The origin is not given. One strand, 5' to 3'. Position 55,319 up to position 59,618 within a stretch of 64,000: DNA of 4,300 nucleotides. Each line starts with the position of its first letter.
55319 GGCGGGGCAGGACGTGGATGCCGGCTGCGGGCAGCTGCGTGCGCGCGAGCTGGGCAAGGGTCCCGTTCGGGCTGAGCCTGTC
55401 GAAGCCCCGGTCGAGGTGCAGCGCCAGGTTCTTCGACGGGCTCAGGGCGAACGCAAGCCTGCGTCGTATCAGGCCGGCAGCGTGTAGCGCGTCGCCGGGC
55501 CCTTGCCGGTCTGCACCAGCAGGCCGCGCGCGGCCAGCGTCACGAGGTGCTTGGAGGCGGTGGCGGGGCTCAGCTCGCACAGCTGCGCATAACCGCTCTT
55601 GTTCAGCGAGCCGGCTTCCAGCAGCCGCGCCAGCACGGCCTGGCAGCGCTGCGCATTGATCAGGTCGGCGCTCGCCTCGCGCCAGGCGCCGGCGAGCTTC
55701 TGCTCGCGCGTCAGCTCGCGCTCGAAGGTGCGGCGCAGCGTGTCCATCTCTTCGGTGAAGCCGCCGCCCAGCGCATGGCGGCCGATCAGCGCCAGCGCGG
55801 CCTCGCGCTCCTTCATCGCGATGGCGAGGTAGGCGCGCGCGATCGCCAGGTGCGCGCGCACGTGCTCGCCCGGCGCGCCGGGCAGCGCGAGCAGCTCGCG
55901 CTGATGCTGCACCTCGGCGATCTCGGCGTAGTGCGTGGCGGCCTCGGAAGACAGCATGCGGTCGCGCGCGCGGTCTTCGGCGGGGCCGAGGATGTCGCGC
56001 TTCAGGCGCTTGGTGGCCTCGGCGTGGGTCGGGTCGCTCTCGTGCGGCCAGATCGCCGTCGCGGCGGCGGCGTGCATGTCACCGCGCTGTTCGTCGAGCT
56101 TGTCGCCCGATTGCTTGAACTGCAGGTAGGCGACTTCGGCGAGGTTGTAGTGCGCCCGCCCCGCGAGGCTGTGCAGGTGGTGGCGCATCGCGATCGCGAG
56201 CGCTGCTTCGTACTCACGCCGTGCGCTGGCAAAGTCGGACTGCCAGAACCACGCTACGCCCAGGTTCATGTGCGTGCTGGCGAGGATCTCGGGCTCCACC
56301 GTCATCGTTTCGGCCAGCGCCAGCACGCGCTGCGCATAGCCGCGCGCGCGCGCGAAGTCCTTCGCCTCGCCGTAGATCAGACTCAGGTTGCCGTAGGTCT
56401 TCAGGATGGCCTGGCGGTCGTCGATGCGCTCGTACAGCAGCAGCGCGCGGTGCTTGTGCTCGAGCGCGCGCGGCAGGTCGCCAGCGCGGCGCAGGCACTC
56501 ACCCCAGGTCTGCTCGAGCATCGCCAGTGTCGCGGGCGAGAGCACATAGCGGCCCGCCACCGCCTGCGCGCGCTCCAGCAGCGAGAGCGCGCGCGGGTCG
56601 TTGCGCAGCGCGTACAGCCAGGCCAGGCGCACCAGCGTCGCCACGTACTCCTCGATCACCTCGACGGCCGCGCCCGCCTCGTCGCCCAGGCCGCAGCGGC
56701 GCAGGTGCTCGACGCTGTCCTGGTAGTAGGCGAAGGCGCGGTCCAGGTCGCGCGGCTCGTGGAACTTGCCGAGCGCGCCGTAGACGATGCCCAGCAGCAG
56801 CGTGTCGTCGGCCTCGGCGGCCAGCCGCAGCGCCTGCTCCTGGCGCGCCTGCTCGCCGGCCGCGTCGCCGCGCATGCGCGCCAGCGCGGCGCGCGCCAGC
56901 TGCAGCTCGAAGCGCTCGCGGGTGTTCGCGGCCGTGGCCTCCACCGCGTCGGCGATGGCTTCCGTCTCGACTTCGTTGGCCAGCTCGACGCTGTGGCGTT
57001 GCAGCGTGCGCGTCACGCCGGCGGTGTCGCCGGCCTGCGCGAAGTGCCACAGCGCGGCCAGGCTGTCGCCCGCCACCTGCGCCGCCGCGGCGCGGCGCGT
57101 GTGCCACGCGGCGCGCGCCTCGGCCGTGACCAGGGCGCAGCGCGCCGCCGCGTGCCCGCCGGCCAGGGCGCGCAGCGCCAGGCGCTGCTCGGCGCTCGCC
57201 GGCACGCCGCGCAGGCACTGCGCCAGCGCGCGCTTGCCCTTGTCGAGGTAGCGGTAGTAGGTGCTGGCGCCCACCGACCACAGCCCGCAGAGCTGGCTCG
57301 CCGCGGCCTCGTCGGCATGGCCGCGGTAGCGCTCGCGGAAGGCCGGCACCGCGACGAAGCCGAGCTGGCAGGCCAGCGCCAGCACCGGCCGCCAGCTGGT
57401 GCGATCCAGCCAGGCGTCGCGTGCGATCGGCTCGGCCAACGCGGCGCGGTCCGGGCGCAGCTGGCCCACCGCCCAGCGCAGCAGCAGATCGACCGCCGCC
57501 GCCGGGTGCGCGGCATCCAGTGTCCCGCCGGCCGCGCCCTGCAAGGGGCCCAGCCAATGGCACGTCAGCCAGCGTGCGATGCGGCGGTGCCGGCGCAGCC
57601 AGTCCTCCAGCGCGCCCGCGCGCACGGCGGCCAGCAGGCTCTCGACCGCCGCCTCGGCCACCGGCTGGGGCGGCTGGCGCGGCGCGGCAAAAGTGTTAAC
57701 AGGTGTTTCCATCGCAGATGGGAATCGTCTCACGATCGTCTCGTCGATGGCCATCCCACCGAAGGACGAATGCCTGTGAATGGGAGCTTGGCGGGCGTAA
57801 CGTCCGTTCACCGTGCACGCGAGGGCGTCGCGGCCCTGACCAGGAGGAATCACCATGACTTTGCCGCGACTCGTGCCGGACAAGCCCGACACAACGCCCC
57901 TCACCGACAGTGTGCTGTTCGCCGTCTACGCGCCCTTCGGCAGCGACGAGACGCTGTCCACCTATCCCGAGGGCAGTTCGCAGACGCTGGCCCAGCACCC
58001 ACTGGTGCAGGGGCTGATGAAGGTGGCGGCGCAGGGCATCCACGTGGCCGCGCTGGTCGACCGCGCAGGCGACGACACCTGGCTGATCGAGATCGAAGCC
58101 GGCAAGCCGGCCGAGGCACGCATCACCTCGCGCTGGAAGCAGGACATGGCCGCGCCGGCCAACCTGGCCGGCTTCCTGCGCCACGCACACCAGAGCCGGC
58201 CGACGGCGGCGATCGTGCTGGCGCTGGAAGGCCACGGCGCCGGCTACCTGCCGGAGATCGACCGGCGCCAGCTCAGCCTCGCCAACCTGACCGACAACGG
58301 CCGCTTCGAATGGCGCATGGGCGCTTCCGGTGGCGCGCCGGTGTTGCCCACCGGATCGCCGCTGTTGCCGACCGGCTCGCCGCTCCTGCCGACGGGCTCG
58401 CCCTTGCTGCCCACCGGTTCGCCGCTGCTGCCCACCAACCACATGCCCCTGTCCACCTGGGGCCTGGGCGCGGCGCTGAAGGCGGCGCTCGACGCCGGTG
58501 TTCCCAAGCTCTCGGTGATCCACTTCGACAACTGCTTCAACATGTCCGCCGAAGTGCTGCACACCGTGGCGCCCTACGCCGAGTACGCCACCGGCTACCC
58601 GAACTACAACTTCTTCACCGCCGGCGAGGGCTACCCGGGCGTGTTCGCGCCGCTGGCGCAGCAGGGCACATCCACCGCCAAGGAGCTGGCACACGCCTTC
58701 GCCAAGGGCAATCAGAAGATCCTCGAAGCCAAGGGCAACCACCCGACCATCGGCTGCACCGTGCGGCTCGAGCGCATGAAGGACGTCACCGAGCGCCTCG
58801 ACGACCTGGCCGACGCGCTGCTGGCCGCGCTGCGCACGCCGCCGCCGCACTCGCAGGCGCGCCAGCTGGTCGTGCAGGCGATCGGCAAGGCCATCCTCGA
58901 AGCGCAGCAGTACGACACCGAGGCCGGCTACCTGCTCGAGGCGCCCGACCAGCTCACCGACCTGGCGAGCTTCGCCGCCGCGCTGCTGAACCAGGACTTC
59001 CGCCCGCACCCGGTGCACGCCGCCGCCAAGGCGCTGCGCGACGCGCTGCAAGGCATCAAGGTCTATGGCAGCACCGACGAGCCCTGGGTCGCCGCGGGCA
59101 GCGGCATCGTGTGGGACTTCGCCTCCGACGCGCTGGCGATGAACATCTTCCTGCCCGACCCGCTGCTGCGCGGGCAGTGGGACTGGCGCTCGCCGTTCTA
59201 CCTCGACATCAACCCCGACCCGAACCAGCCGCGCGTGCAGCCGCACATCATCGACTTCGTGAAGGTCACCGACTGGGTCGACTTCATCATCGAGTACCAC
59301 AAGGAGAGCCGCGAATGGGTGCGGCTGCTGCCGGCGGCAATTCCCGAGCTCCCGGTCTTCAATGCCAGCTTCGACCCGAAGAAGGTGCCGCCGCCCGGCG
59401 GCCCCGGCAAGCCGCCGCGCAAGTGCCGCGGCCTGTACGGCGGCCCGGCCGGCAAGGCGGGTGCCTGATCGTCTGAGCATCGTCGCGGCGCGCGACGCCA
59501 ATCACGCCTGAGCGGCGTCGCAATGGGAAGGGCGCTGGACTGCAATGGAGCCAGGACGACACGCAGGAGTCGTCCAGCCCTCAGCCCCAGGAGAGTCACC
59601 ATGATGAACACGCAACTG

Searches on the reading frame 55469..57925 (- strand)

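Call 51: search_protein_families(library=pfam, proteins=[window:55469-57925:-], max_evalue=0.001)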
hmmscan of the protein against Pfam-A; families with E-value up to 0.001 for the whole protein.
window:55469-57925:- (818 aa): 3 families
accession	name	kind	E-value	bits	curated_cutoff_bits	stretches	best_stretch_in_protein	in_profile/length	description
PF13424.12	TPR_12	-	5.6e-11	42.9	30.1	1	468-539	4-76/77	Tetratricopeptide repeat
PF22168.2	DIP2311-like_C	-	0.00017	22.3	27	1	762-816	8-62/63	Transcriptional regulator DIP2311-like, C-terminal domain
PF13374.12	TPR_10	-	0.00032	21.1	27.5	0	508-539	2-33/42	Tetratricopeptide repeat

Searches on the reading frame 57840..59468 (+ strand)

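Call 51: search_protein_families(library=pfam, proteins=[window:57840-59468:+], max_evalue=0.001)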
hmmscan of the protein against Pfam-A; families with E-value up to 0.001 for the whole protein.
window:57840-59468:+ (542 aa): 1 family
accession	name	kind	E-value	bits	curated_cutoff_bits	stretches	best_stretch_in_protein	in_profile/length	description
PF03415.19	Peptidase_C11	-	5.9e-11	42.9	25.8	1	213-381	127-279/359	Clostripain family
